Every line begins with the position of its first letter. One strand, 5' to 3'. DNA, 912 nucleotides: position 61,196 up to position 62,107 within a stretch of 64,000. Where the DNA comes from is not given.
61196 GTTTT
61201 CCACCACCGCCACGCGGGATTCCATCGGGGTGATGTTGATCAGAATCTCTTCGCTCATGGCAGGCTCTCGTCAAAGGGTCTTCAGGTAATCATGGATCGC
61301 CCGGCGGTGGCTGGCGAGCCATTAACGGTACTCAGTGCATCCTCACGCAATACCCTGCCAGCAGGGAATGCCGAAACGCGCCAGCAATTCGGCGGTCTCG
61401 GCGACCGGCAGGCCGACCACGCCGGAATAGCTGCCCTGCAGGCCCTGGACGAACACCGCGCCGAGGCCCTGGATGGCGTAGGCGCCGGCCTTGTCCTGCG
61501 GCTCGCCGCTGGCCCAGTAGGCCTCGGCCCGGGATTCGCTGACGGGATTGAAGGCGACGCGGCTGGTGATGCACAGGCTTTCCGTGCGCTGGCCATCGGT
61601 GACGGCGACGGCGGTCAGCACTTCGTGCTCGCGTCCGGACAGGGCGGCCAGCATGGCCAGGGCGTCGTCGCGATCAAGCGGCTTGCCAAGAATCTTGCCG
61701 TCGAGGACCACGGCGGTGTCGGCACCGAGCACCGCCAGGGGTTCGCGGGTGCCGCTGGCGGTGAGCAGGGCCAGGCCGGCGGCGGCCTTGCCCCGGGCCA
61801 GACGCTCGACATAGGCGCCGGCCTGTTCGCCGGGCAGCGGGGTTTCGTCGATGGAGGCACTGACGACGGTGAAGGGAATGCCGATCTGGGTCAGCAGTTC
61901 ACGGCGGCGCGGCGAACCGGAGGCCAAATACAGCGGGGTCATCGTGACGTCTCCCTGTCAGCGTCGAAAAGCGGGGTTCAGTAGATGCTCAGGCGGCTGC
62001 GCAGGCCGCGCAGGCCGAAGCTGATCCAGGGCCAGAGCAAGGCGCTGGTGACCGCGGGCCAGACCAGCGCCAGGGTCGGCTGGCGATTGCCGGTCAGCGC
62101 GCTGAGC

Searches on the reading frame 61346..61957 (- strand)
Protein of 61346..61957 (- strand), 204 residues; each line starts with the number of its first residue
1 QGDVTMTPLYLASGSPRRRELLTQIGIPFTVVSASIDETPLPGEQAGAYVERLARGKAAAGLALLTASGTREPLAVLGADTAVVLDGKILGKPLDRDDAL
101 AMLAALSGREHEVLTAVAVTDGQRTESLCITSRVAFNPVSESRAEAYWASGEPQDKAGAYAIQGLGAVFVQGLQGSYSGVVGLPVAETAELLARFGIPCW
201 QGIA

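Call 93: search_protein_families(library=pfam, proteins=[window:61346-61957:-], max_evalue=0.001)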
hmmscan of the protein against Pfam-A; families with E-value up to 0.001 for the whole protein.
window:61346-61957:- (204 aa): 1 family
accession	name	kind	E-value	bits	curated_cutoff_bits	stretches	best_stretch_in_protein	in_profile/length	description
PF02545.19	Maf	-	1.5e-60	204.5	27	1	9-194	2-186/187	Maf-like protein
